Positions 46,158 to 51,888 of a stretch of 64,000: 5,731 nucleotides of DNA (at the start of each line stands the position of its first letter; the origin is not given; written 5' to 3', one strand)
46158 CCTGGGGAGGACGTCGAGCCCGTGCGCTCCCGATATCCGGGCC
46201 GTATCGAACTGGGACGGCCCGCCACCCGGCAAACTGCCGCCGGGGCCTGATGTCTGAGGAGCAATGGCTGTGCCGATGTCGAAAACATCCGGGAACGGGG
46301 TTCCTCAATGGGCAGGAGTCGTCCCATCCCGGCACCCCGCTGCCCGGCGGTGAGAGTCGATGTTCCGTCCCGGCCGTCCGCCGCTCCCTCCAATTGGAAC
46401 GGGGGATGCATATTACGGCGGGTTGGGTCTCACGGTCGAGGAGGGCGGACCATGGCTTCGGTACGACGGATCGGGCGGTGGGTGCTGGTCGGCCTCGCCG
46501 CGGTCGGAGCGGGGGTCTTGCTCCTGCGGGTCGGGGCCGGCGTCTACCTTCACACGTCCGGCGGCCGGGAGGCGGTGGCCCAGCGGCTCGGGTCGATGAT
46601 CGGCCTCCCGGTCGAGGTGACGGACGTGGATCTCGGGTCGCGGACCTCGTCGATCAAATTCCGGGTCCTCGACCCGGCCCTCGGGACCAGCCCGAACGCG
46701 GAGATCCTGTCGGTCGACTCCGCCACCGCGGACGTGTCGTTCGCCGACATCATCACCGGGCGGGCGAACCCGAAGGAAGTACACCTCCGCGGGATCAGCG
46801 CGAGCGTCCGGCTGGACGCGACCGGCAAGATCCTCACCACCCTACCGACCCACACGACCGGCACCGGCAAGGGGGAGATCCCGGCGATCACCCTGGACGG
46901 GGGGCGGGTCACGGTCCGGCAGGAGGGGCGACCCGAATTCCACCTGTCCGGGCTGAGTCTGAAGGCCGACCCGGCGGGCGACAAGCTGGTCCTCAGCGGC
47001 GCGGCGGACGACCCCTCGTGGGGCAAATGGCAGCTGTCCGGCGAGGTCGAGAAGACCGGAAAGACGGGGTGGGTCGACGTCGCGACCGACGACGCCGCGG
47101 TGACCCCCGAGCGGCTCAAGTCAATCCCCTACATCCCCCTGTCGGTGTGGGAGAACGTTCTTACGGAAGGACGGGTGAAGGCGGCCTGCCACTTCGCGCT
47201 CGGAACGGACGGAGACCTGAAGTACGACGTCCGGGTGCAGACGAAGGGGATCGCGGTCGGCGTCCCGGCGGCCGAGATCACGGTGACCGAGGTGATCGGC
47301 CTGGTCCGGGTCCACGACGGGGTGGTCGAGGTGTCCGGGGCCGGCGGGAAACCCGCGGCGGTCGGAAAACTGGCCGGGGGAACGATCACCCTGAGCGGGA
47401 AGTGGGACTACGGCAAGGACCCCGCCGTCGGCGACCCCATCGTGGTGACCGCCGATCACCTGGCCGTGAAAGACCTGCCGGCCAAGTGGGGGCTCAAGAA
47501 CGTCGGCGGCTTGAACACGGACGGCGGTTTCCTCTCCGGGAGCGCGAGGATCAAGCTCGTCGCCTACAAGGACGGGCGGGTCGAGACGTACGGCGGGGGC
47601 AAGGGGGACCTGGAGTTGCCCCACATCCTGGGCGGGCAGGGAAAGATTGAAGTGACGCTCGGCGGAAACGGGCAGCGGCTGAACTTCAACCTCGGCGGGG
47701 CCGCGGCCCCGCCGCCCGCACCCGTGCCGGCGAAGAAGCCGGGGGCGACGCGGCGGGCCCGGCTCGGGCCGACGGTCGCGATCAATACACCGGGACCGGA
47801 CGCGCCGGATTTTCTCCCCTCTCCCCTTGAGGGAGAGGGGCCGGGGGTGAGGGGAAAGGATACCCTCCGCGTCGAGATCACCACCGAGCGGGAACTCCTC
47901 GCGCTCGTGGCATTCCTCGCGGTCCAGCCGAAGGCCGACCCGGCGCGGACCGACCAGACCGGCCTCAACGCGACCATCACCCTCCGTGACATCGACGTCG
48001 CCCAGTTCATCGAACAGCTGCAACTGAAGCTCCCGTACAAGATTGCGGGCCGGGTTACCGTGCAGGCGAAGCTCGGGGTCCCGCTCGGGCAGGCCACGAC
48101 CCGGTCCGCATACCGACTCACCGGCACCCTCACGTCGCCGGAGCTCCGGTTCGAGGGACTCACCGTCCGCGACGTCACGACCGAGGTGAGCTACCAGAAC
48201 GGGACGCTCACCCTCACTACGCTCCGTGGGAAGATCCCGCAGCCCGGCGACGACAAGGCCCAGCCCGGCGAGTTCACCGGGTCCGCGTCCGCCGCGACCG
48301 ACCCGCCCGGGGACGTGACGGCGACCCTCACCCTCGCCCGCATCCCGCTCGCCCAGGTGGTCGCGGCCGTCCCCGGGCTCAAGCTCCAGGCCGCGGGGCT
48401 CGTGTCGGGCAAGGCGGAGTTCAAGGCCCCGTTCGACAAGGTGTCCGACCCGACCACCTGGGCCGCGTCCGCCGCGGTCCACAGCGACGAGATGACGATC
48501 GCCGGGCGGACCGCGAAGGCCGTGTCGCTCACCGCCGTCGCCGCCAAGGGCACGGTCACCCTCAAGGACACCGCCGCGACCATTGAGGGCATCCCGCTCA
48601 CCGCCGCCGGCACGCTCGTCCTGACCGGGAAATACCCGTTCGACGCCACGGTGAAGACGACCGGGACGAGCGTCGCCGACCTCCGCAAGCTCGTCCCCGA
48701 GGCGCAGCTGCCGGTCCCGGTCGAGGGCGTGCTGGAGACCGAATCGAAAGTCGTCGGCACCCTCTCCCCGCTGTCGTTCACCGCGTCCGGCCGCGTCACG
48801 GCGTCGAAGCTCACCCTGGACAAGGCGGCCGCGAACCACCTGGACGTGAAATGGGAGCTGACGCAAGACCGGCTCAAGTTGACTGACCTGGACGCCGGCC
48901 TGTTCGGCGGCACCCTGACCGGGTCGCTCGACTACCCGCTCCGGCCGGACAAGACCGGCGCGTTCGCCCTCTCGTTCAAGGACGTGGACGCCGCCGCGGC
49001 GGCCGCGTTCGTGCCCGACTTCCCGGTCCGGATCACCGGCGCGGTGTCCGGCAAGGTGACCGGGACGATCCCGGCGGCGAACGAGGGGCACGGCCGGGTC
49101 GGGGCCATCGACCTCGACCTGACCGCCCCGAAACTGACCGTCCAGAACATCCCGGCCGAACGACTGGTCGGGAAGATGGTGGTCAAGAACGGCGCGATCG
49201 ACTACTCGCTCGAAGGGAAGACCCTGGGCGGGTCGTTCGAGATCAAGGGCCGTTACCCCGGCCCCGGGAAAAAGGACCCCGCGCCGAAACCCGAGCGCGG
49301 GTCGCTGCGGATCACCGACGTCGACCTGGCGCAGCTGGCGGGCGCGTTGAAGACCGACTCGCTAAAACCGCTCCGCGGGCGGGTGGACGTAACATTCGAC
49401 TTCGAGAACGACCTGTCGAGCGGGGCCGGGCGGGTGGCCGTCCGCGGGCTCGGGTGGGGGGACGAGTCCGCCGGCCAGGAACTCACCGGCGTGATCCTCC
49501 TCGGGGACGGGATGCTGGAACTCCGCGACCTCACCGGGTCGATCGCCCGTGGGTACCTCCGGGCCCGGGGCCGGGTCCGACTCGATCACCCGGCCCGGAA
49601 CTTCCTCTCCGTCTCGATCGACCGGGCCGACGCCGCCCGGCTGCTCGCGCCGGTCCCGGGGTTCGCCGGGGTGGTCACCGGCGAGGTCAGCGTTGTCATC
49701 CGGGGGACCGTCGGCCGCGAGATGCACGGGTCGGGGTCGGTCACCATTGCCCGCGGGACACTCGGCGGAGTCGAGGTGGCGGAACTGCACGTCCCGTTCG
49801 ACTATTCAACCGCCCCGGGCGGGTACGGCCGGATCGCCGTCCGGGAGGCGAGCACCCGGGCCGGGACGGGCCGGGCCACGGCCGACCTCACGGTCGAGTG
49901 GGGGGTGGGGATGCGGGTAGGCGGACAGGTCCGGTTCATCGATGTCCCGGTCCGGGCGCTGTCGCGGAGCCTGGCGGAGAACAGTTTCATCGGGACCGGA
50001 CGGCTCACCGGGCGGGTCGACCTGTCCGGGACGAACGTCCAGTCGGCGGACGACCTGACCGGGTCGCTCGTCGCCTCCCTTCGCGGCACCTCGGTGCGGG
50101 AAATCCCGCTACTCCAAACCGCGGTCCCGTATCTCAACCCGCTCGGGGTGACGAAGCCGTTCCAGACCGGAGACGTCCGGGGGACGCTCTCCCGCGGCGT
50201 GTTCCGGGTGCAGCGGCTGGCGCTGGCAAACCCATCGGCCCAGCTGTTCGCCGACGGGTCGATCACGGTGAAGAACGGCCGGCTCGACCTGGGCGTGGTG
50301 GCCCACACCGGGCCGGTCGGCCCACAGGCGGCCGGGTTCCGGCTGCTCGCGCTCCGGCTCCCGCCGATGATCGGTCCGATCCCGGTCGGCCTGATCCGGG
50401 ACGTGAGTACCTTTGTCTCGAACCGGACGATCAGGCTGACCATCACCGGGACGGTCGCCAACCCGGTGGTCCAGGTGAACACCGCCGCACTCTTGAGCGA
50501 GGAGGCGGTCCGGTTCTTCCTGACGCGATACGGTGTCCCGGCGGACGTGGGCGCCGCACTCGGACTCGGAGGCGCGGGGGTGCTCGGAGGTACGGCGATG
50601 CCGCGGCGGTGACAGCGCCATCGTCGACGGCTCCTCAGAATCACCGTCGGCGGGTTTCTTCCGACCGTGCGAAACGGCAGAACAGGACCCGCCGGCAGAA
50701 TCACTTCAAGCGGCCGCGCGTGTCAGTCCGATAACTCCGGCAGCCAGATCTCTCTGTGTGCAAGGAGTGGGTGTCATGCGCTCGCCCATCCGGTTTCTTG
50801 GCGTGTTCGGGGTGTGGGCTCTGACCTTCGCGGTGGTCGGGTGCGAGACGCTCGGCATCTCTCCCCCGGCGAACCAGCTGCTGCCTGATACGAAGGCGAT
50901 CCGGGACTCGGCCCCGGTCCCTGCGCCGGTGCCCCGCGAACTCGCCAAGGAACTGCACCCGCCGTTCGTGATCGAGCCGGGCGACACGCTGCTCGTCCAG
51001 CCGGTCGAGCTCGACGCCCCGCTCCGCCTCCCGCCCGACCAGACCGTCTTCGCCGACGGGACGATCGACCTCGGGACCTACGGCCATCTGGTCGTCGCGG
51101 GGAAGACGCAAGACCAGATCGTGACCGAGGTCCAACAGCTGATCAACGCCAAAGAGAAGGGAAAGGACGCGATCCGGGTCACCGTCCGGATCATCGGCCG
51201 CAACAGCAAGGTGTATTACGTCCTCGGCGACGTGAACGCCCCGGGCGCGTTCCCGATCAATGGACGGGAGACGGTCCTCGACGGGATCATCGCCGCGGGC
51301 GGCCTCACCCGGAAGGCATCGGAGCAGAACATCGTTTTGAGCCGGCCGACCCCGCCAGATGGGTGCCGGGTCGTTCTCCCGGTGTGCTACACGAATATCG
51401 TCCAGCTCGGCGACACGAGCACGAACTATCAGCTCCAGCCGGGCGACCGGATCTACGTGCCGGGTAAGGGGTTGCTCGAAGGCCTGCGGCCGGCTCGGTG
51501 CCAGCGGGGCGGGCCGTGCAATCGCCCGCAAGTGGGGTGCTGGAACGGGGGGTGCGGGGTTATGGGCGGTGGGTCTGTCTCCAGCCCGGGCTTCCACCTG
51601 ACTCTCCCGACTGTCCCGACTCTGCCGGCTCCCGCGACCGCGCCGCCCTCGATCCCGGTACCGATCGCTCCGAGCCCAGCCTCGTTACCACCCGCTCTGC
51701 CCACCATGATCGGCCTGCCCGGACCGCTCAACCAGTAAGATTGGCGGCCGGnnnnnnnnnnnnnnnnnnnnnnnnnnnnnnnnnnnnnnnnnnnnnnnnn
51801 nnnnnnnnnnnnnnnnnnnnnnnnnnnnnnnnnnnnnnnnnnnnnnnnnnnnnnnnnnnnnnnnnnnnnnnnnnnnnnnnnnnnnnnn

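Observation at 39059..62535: Five oriented sigma-54 motifs define a candidate desiccation/general-stress regulon with its own NtrC-type activator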

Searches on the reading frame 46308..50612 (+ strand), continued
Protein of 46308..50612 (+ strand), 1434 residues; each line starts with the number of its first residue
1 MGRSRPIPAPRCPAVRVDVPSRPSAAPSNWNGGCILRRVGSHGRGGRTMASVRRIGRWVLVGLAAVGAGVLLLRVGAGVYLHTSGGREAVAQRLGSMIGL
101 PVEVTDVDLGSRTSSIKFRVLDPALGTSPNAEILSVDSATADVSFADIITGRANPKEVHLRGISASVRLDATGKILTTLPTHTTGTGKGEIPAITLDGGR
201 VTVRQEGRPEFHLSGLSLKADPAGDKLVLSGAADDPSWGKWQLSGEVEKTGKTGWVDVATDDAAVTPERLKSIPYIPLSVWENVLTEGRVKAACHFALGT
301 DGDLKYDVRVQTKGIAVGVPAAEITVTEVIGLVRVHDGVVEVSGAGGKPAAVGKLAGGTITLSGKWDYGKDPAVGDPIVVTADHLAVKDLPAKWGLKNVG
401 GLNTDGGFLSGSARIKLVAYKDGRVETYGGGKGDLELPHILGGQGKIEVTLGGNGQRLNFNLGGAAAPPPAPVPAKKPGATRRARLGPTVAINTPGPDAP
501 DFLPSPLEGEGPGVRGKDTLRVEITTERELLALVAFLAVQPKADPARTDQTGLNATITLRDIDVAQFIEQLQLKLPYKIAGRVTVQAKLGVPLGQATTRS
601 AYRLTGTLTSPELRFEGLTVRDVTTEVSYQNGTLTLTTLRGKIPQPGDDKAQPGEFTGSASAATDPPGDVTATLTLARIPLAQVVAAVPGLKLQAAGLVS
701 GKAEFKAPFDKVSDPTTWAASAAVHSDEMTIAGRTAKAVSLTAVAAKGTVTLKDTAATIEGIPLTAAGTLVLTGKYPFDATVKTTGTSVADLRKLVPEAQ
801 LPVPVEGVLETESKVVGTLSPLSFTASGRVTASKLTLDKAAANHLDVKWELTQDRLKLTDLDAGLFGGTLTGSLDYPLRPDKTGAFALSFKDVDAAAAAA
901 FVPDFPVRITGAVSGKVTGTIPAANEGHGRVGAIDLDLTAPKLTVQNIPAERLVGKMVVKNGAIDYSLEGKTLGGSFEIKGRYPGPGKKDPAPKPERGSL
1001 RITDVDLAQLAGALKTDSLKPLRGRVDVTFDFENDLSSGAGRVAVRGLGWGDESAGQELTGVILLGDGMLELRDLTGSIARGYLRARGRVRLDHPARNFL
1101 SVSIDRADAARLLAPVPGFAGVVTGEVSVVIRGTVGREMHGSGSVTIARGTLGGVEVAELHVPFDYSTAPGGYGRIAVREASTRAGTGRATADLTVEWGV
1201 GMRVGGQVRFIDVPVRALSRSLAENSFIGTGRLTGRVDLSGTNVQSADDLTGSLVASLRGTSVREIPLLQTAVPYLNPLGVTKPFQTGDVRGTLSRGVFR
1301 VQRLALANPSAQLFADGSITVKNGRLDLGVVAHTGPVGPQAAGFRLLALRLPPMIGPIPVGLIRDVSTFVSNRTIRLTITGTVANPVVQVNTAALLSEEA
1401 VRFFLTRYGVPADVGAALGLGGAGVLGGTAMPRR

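Call 21: find_encoding_contigs(protein=P0013, flank=10000, max_places=1)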
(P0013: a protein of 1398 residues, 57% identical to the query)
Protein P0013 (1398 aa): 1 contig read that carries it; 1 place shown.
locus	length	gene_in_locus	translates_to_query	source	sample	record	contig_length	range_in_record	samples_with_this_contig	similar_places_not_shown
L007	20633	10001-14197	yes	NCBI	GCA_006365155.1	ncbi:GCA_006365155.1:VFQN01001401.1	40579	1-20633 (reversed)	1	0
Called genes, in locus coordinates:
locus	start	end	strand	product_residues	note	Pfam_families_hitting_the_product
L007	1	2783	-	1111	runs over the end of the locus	PF12838:Fer4_7 (weak), PF13247:Fer4_11 (weak)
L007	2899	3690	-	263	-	PF14537:Cytochrom_c3_2 (faint), PF14522:Cytochrome_C7 (weak)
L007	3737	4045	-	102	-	-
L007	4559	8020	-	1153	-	PF25487:ETR1_N, PF13493:DUF4118, PF08448:PAS_4, PF08447:PAS_3, PF08447:PAS_3, PF00989:PAS, PF08447:PAS_3, PF08448:PAS_4, +6 more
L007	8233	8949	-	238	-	-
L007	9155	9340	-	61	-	PF07043:DUF1328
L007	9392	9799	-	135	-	-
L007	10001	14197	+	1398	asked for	PF13116:YhdP (faint), PF05170:AsmA (faint)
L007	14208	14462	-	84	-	-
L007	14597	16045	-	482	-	PF00083:Sugar_tr, PF07690:MFS_1, PF00083:Sugar_tr, PF07690:MFS_1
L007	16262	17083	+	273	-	PF02558:ApbA (weak), PF03807:F420_oxidored, PF14748:P5CR_dimer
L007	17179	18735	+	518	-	PF00117:GATase, PF02540:NAD_synthase (faint), PF03054:tRNA_Me_trans (faint), PF00958:GMP_synt_C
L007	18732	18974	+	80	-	-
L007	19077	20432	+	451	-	PF07394:DUF1501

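Call 64: search_protein_families(library=ncbifam, proteins=[L002:9391-9798:-], max_evalue=0.01)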
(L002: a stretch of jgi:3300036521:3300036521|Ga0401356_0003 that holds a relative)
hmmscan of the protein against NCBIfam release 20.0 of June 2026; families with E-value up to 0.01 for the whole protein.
L002:9391-9798:- (135 aa): 0 families

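Call 79: search_protein_families(library=pfam, proteins=[L002:9391-9798:-], max_evalue=1)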
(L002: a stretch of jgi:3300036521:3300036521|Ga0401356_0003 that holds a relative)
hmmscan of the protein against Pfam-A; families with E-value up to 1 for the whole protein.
L002:9391-9798:- (135 aa): 6 families
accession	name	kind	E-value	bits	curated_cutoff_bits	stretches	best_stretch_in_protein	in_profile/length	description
PF09099.16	Qn_am_d_aIII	-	0.0012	19.6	22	1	86-116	41-71/82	Quinohemoprotein amine dehydrogenase, alpha subunit domain III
PF17357.7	FIT1_2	-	0.017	15.7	26.1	1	33-69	44-80/86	Facilitor Of iron transport 1 and 2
PF00263.26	Secretin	-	0.024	14.7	27.5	1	45-118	25-93/169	Bacterial type II and III secretion system protein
PF11614.14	FixG_C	-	0.042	14.5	25.6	1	31-95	45-108/119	IG-like fold at C-terminal of FixG, putative oxidoreductase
PF14352.11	DUF4402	-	0.089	13.9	25.2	1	31-89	55-114/129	Domain of unknown function (DUF4402)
PF23619.1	Ig_VWA7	-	0.18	12.5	27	1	47-107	26-90/104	VWA7 Ig-like domain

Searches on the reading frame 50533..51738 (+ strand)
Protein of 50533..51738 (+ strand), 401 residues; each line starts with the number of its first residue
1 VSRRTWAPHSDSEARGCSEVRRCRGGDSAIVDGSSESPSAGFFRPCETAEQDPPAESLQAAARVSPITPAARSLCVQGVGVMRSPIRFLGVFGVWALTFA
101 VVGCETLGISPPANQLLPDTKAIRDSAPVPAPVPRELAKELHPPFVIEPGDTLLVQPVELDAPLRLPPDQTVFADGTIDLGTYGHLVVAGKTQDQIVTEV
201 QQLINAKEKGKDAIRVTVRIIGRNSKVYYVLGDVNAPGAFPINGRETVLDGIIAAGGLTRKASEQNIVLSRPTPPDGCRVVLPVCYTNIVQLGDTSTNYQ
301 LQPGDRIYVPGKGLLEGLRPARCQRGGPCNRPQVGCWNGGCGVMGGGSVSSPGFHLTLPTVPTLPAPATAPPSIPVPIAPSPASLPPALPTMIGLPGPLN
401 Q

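Call 4: search_protein_families(library=pfam, proteins=[window:50533-51738:+])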
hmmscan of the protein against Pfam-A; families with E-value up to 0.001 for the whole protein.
window:50533-51738:+ (401 aa): 3 families
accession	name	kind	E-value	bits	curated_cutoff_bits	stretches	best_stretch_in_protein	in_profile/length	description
PF10531.15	SLBB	-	4.7e-11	42.8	27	1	227-277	1-49/55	SLBB domain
PF22461.2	SLBB_2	-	7.3e-09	36.1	27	1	227-309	2-79/79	SLBB domain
PF02563.21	Poly_export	-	1.2e-08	35.5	28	1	143-220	5-76/77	Polysaccharide biosynthesis/export protein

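Call 72: search_protein_families(library=ncbifam, proteins=[window:50743-51738:+], max_evalue=1e-10)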
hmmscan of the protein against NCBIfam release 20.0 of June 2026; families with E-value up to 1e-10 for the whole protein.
window:50743-51738:+ (331 aa): 2 families
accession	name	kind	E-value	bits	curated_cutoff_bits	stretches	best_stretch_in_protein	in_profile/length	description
TIGR03027.2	pepcterm_export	equivalog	1.6e-17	63.7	180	1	76-240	4-165/169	XrtA/PEP-CTERM system exopolysaccharide export protein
NF011658.0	PRK15078.1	subfamily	5.8e-15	54.9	333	1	101-240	119-250/380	polysaccharide export protein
